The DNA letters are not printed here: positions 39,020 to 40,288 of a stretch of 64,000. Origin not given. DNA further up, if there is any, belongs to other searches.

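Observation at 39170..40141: Erm-family 23S rRNA methyltransferase homologue with a C-terminal extension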

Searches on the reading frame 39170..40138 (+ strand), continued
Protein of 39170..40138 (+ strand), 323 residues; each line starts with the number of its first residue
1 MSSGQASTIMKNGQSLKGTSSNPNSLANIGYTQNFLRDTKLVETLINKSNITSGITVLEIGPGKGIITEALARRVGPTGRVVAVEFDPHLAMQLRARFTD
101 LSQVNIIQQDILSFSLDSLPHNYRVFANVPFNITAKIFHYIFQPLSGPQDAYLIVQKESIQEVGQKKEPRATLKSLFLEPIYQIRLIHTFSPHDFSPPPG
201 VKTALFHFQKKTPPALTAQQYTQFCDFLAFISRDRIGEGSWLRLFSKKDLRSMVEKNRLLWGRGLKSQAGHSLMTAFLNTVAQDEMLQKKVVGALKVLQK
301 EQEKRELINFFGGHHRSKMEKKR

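Call 60: search_protein_families(library=ncbifam, proteins=[P0002, P0025, P0028, P0049, P0071, L084:992-1858:+, L085:992-1861:+, L083:2953-3852:+, P0103, P0117], max_evalue=1e-20)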
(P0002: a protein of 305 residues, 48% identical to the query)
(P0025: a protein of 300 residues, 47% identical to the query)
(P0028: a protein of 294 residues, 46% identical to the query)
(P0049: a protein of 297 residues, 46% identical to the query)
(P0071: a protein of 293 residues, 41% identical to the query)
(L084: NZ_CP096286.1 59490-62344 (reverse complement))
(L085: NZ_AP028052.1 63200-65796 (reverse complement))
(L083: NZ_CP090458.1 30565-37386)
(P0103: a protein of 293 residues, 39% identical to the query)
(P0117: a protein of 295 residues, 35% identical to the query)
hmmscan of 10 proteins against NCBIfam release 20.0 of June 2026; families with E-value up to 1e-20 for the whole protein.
P0002 (305 aa): 5 families
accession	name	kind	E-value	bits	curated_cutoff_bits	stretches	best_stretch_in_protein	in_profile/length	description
NF000499.2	Erm23S_rRNA_broad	equivalog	1.1e-50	172.3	212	1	16-262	2-242/244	23S ribosomal RNA methyltransferase Erm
TIGR00755.1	ksgA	equivalog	8.1e-36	123.6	171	1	15-214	7-203/256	16S rRNA (adenine(1518)-N(6)/adenine(1519)-N(6))-dimethyltransferase RsmA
NF000077.1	Erm42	exception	1.7e-35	122.7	600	1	12-233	15-227/303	23S rRNA (adenine(2058)-N(6))-methyltransferase Erm(42)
NF000337.1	erm_SHROVE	exception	5.7e-35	120.8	320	1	15-241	6-222/248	ErmE/ErmH/ErmO/ErmR family 23S rRNA (adenine(2058)-N(6))-methyltransferase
NF000087.1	ErmO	exception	9.7e-22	77.6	450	1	16-233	12-221/259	23S rRNA (adenine(2058)-N(6))-methyltransferase Erm(O)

P0025 (300 aa): 4 families
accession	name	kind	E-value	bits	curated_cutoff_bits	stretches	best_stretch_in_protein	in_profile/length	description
NF000499.2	Erm23S_rRNA_broad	equivalog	7.7e-48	163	212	1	7-236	2-225/244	23S ribosomal RNA methyltransferase Erm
NF000077.1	Erm42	exception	2.7e-35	122.1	600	1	4-231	16-240/303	23S rRNA (adenine(2058)-N(6))-methyltransferase Erm(42)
TIGR00755.1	ksgA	equivalog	1.5e-34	119.5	171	1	5-220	6-220/256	16S rRNA (adenine(1518)-N(6)/adenine(1519)-N(6))-dimethyltransferase RsmA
NF000337.1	erm_SHROVE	exception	2.6e-28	99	320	1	5-203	5-196/248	ErmE/ErmH/ErmO/ErmR family 23S rRNA (adenine(2058)-N(6))-methyltransferase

P0028 (294 aa): 5 families
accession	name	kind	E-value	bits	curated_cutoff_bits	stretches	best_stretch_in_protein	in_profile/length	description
NF000499.2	Erm23S_rRNA_broad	equivalog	1.1e-51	175.6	212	1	7-252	2-242/244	23S ribosomal RNA methyltransferase Erm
TIGR00755.1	ksgA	equivalog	3.3e-36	124.9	171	1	5-234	6-236/256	16S rRNA (adenine(1518)-N(6)/adenine(1519)-N(6))-dimethyltransferase RsmA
NF000077.1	Erm42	exception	1.5e-29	103.2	600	1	6-208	18-215/303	23S rRNA (adenine(2058)-N(6))-methyltransferase Erm(42)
NF000337.1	erm_SHROVE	exception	9.6e-28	97.1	320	1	6-202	6-196/248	ErmE/ErmH/ErmO/ErmR family 23S rRNA (adenine(2058)-N(6))-methyltransferase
NF012222.1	erm_A_23S_MT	exception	9.1e-21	74.5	475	0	7-234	9-222/243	23S rRNA (adenine(2058)-N(6))-methyltransferase Erm(A)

P0049 (297 aa): 4 families
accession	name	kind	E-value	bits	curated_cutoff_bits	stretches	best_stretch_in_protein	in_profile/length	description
NF000499.2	Erm23S_rRNA_broad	equivalog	1.1e-42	146.1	212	1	7-252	2-242/244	23S ribosomal RNA methyltransferase Erm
TIGR00755.1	ksgA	equivalog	2.3e-35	122.1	171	1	5-186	6-186/256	16S rRNA (adenine(1518)-N(6)/adenine(1519)-N(6))-dimethyltransferase RsmA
NF000077.1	Erm42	exception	6.9e-32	110.9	600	1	5-208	17-215/303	23S rRNA (adenine(2058)-N(6))-methyltransferase Erm(42)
NF000337.1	erm_SHROVE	exception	6.1e-27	94.5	320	1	5-203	5-197/248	ErmE/ErmH/ErmO/ErmR family 23S rRNA (adenine(2058)-N(6))-methyltransferase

P0071 (293 aa): 7 families
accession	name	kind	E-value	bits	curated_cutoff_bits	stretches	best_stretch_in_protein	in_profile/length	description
NF000499.2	Erm23S_rRNA_broad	equivalog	1.9e-44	151.9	212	1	7-229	2-218/244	23S ribosomal RNA methyltransferase Erm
NF000077.1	Erm42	exception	3.1e-40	138.3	600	1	3-223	15-231/303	23S rRNA (adenine(2058)-N(6))-methyltransferase Erm(42)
TIGR00755.1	ksgA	equivalog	4.2e-33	114.7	171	1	5-220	6-220/256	16S rRNA (adenine(1518)-N(6)/adenine(1519)-N(6))-dimethyltransferase RsmA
NF012222.1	erm_A_23S_MT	exception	1.8e-27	96.4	475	1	4-226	6-213/243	23S rRNA (adenine(2058)-N(6))-methyltransferase Erm(A)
NF000337.1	erm_SHROVE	exception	9.2e-24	84.1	320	1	5-212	5-205/248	ErmE/ErmH/ErmO/ErmR family 23S rRNA (adenine(2058)-N(6))-methyltransferase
NF000412.1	Erm43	exception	3.4e-22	79.2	500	1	4-251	6-239/243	23S rRNA (adenine(2058)-N(6))-methyltransferase Erm(43)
NF012223.0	erm_F_23S_MT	exception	4.8e-22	78.5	575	1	7-208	11-203/266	23S rRNA (adenine(2058)-N(6))-methyltransferase Erm(F)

L084:992-1858:+ (289 aa): 11 families
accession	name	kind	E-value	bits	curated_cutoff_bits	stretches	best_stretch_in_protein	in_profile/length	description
NF000077.1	Erm42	exception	1e-87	294.2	600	1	4-287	15-299/303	23S rRNA (adenine(2058)-N(6))-methyltransferase Erm(42)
NF000499.2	Erm23S_rRNA_broad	equivalog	6.7e-66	222.1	212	1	8-252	2-244/244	23S ribosomal RNA methyltransferase Erm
TIGR00755.1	ksgA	equivalog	9.4e-39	133.3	171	1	8-227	8-231/256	16S rRNA (adenine(1518)-N(6)/adenine(1519)-N(6))-dimethyltransferase RsmA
NF012223.0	erm_F_23S_MT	exception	7.2e-31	107.5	575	1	8-249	12-252/266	23S rRNA (adenine(2058)-N(6))-methyltransferase Erm(F)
NF012220.1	erm_B_23S_MT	exception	8.6e-27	94.2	525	1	1-255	1-241/245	23S rRNA (adenine(2058)-N(6))-methyltransferase Erm(B)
NF000412.1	Erm43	exception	9.1e-27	94.1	500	1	3-255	4-242/243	23S rRNA (adenine(2058)-N(6))-methyltransferase Erm(43)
NF000337.1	erm_SHROVE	exception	3.5e-26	92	320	1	7-249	6-247/248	ErmE/ErmH/ErmO/ErmR family 23S rRNA (adenine(2058)-N(6))-methyltransferase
NF000411.1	Erm45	exception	1.5e-24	87.1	525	1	1-253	1-239/245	23S rRNA (adenine(2058)-N(6))-methyltransferase Erm(45)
NF012222.1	erm_A_23S_MT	exception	1.8e-24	86.6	475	1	2-255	3-242/243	23S rRNA (adenine(2058)-N(6))-methyltransferase Erm(A)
NF012219.1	erm_C_23S_MT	exception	3e-22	79.4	530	1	2-255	3-242/244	23S rRNA (adenine(2058)-N(6))-methyltransferase Erm(C)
NF042988.1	Erm46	exception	1.1e-21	77.2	503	1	8-228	12-227/255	23S rRNA (adenine(2058)-N(6))-methyltransferase Erm(46)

L085:992-1861:+ (290 aa): 11 families
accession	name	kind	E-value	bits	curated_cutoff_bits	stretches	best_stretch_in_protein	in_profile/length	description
NF000077.1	Erm42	exception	1.3e-86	290.6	600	1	4-288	15-299/303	23S rRNA (adenine(2058)-N(6))-methyltransferase Erm(42)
NF000499.2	Erm23S_rRNA_broad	equivalog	3e-63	213.5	212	1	8-253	2-244/244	23S ribosomal RNA methyltransferase Erm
TIGR00755.1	ksgA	equivalog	3.6e-36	124.8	171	1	8-250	8-253/256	16S rRNA (adenine(1518)-N(6)/adenine(1519)-N(6))-dimethyltransferase RsmA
NF000337.1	erm_SHROVE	exception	2.3e-32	112.3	320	1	7-250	6-247/248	ErmE/ErmH/ErmO/ErmR family 23S rRNA (adenine(2058)-N(6))-methyltransferase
NF012219.1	erm_C_23S_MT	exception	1.6e-25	90.1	530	1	2-254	3-240/244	23S rRNA (adenine(2058)-N(6))-methyltransferase Erm(C)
NF012220.1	erm_B_23S_MT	exception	2.8e-25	89.3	525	1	1-253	1-238/245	23S rRNA (adenine(2058)-N(6))-methyltransferase Erm(B)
NF012222.1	erm_A_23S_MT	exception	1.9e-23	83.3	475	1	2-253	3-239/243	23S rRNA (adenine(2058)-N(6))-methyltransferase Erm(A)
NF000412.1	Erm43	exception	1.9e-23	83.2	500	1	3-253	4-239/243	23S rRNA (adenine(2058)-N(6))-methyltransferase Erm(43)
NF000411.1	Erm45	exception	5.3e-23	82.1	525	1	1-254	1-239/245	23S rRNA (adenine(2058)-N(6))-methyltransferase Erm(45)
NF045543.1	erm_G_23S_MT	exception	2.7e-21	76.5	515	1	4-254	5-240/244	23S rRNA (adenine(2058)-N(6))-methyltransferase Erm(G)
NF012223.0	erm_F_23S_MT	exception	4e-21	75.5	575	1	9-261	13-262/266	23S rRNA (adenine(2058)-N(6))-methyltransferase Erm(F)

L083:2953-3852:+ (300 aa): 11 families
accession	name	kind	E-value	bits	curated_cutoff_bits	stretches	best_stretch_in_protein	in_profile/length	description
NF000077.1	Erm42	exception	8e-210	695.2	600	1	1-300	3-302/303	23S rRNA (adenine(2058)-N(6))-methyltransferase Erm(42)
NF000499.2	Erm23S_rRNA_broad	equivalog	4.8e-76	255.4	212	1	17-261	2-244/244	23S ribosomal RNA methyltransferase Erm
TIGR00755.1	ksgA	equivalog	1.4e-37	129.4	171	1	17-258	8-253/256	16S rRNA (adenine(1518)-N(6)/adenine(1519)-N(6))-dimethyltransferase RsmA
NF000337.1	erm_SHROVE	exception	3.5e-27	95.3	320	1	17-259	7-248/248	ErmE/ErmH/ErmO/ErmR family 23S rRNA (adenine(2058)-N(6))-methyltransferase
NF012222.1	erm_A_23S_MT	exception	1.3e-24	87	475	1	12-260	4-241/243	23S rRNA (adenine(2058)-N(6))-methyltransferase Erm(A)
NF012223.0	erm_F_23S_MT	exception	3.1e-24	85.7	575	1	17-258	12-252/266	23S rRNA (adenine(2058)-N(6))-methyltransferase Erm(F)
NF000412.1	Erm43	exception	6.9e-24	84.7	500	1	11-262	3-243/243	23S rRNA (adenine(2058)-N(6))-methyltransferase Erm(43)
NF045543.1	erm_G_23S_MT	exception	2.3e-23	83.2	515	1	11-261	3-239/244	23S rRNA (adenine(2058)-N(6))-methyltransferase Erm(G)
NF012220.1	erm_B_23S_MT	exception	2.9e-23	82.7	525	1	11-261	2-238/245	23S rRNA (adenine(2058)-N(6))-methyltransferase Erm(B)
NF000411.1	Erm45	exception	1.9e-21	77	525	1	11-261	2-238/245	23S rRNA (adenine(2058)-N(6))-methyltransferase Erm(45)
NF042988.1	Erm46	exception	5.1e-21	75.1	503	1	17-258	12-251/255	23S rRNA (adenine(2058)-N(6))-methyltransferase Erm(46)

P0103 (293 aa): 15 families
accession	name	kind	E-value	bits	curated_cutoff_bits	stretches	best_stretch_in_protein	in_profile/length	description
NF000499.2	Erm23S_rRNA_broad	equivalog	3.9e-71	239.3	212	1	12-255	1-243/244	23S ribosomal RNA methyltransferase Erm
NF000077.1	Erm42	exception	3.6e-52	177.5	600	1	9-289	15-297/303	23S rRNA (adenine(2058)-N(6))-methyltransferase Erm(42)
NF000337.1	erm_SHROVE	exception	6e-48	163.3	320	1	11-254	5-248/248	ErmE/ErmH/ErmO/ErmR family 23S rRNA (adenine(2058)-N(6))-methyltransferase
TIGR00755.1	ksgA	equivalog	2.1e-46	158.3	171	1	7-255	2-255/256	16S rRNA (adenine(1518)-N(6)/adenine(1519)-N(6))-dimethyltransferase RsmA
NF000087.1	ErmO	exception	5.4e-33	114.5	450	1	12-230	11-228/259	23S rRNA (adenine(2058)-N(6))-methyltransferase Erm(O)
NF000047.1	ErmV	exception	8.7e-32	110.5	500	1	5-255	4-256/259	23S rRNA (adenine(2058)-N(6))-methyltransferase Erm(V)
NF000024.1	ErmS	exception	5.9e-28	98.1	675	1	6-262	57-315/319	23S rRNA (adenine(2058)-N(6))-methyltransferase Erm(S)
NF042988.1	Erm46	exception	1.3e-27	96.8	503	1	13-209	12-204/255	23S rRNA (adenine(2058)-N(6))-methyltransferase Erm(46)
NF012219.1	erm_C_23S_MT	exception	3.8e-27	95.4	530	1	9-256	5-239/244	23S rRNA (adenine(2058)-N(6))-methyltransferase Erm(C)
NF012218.0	erm_38_23S_MT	exception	6.4e-26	91.2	800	1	13-270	12-275/386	23S rRNA (adenine(2058)-N(6))-methyltransferase Erm(38)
NF045543.1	erm_G_23S_MT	exception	1.2e-25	90.6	515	1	9-205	5-198/244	23S rRNA (adenine(2058)-N(6))-methyltransferase Erm(G)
NF012223.0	erm_F_23S_MT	exception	2.6e-24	86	575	1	13-258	12-257/266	23S rRNA (adenine(2058)-N(6))-methyltransferase Erm(F)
NF012222.1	erm_A_23S_MT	exception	3.7e-24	85.6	475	1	11-229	7-215/243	23S rRNA (adenine(2058)-N(6))-methyltransferase Erm(A)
NF011486.0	PRK14896.1-1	equivalog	2e-23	82.9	450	1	6-213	20-229/284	16S ribosomal RNA methyltransferase A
NF042938.1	Erm55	exception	8.6e-23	80.7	525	1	13-228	12-223/270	23S rRNA (adenine(2058)-N(6))-methyltransferase Erm(55)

P0117 (295 aa): 11 families
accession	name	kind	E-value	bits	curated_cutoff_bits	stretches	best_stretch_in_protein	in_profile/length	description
NF000499.2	Erm23S_rRNA_broad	equivalog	8e-62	208.8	212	1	12-255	2-242/244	23S ribosomal RNA methyltransferase Erm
NF000077.1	Erm42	exception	1.3e-49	169.1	600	1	11-290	18-297/303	23S rRNA (adenine(2058)-N(6))-methyltransferase Erm(42)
NF000337.1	erm_SHROVE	exception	1.2e-42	145.9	320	1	11-254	6-247/248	ErmE/ErmH/ErmO/ErmR family 23S rRNA (adenine(2058)-N(6))-methyltransferase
TIGR00755.1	ksgA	equivalog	4.2e-42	144.2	171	1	11-238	7-239/256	16S rRNA (adenine(1518)-N(6)/adenine(1519)-N(6))-dimethyltransferase RsmA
NF000087.1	ErmO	exception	1.1e-32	113.4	450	1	10-226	10-228/259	23S rRNA (adenine(2058)-N(6))-methyltransferase Erm(O)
NF000047.1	ErmV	exception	1e-29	103.7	500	1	2-254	2-254/259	23S rRNA (adenine(2058)-N(6))-methyltransferase Erm(V)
NF042988.1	Erm46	exception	5.2e-28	98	503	1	11-209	11-205/255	23S rRNA (adenine(2058)-N(6))-methyltransferase Erm(46)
NF000024.1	ErmS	exception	2.2e-25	89.6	675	1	10-205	62-259/319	23S rRNA (adenine(2058)-N(6))-methyltransferase Erm(S)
NF045543.1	erm_G_23S_MT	exception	1.5e-24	87.1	515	1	11-259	8-241/244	23S rRNA (adenine(2058)-N(6))-methyltransferase Erm(G)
NF012218.0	erm_38_23S_MT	exception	2.2e-24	86.1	800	1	11-209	11-213/386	23S rRNA (adenine(2058)-N(6))-methyltransferase Erm(38)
NF042938.1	Erm55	exception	2e-23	82.8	525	1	11-220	11-212/270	23S rRNA (adenine(2058)-N(6))-methyltransferase Erm(55)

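Call 61: fold_search(model_id=the predicted structure, library=pdb)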
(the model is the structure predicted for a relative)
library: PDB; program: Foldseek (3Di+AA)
matches with E <= 10: 1975; with E <= 0.001: 957
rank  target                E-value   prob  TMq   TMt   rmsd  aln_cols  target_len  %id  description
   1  6nvm                  2.5e-18  1.00  0.64  0.82   3.3       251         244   20  Crystal structure of 23S rRNA methyltransferase ErmE (released 2019-10-09)
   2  3tqs_A                1.3e-17  1.00  0.64  0.82   3.2       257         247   22  Structure of the dimethyladenosine transferase (ksgA) from Coxiella burnetii (released 2011-09-28)
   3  3ftf_A                2.8e-17  1.00  0.63  0.81   3.3       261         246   19  Crystal structure of A. aeolicus KsgA in complex with RNA and SAH (released 2009-03-24)
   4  6ifw_A                7.8e-17  1.00  0.63  0.75   3.7       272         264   20  crystal structure of chimeric construct of KsgA with loop 1 from erm (released 2019-01-30)
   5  3tpz_A                1.1e-16  1.00  0.66  0.83   2.8       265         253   20  2.1 Angstrom crystal structure of the L114P mutant of E. Coli KsgA (released 2012-02-15)
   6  6ift                  1.5e-16  1.00  0.62  0.68   3.8       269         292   22  KsgA from Bacillus subtilis in complex with SAM (released 2019-01-30)
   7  3fyc_A                1.6e-16  1.00  0.62  0.74   4.6       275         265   21  Crystal Structure of Dim1 from the thermophilic archeon, Methanocaldococcus jannaschi (released 2009-06-30)
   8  6ajk_A                2.2e-16  1.00  0.63  0.69   4.0       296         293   19  Crystal structure of TFB1M and h45 in homo sapiens (released 2019-06-05)
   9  7f8a                  2.5e-16  1.00  0.61  0.78   3.4       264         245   21  Crystal structure of rRNA methyltransferase Erm38 (released 2022-01-12)
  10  3ftd                  2.9e-16  1.00  0.63  0.83   3.1       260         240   18  Crystal structure of A. aeolicus KsgA at 1.44-Angstrom resolution (released 2009-03-24)
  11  6aax_A                3.5e-16  1.00  0.64  0.71   3.9       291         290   19  Crystal structure of TFB1M and h45 with SAM in homo sapiens (released 2019-06-05)
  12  7pnt_c                4.5e-16  1.00  0.63  0.67   4.1       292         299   18  Assembly intermediate of mouse mitochondrial ribosome small subunit without mS37 in complex with RbfA and Tfb1m (released 2022-06-15)
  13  3tpz_B                5.4e-16  1.00  0.67  0.80   4.5       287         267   20  2.1 Angstrom crystal structure of the L114P mutant of E. Coli KsgA (released 2012-02-15)
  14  4jxj                  6.8e-16  1.00  0.62  0.79   3.6       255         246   20  Crystal Structure of Ribosomal RNA small subunit methyltransferase A from Rickettsia bellii Determined by Iodide SAD Pha (released 2013-05-01)
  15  6aax_C                6.8e-16  1.00  0.62  0.67   4.5       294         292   19  Crystal structure of TFB1M and h45 with SAM in homo sapiens (released 2019-06-05)
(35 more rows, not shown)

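Call 87: search_protein_representatives(alignment_id=A1)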
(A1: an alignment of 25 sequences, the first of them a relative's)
Query: 25 sequences, 299 profile positions. Proteins with E-value up to 0.001 (for the whole library): 27866; up to 1e-10: 15776; up to 1e-30: 670. The best 150 are listed.
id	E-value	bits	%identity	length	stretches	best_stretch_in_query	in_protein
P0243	1.1e-125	435.2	-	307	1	4-297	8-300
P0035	5.1e-120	416.5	-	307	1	3-295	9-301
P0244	8.0e-112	389.6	-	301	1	5-296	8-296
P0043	7.5e-110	383.1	-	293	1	4-295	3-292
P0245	1.9e-109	381.8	-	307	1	4-296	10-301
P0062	3.2e-106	371.2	-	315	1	3-298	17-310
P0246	2.1e-102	358.7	-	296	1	3-295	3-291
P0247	5.5e-98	344.2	-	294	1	4-295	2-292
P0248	1.0e-95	336.7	-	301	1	5-297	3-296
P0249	5.0e-88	311.5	-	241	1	63-297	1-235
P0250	1.1e-84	300.6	-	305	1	3-298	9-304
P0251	1.1e-83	297.2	-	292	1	6-296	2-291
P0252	3.0e-83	295.8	-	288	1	5-289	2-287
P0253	5.4e-83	295.0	-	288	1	5-289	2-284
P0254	1.8e-80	286.6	-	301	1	5-296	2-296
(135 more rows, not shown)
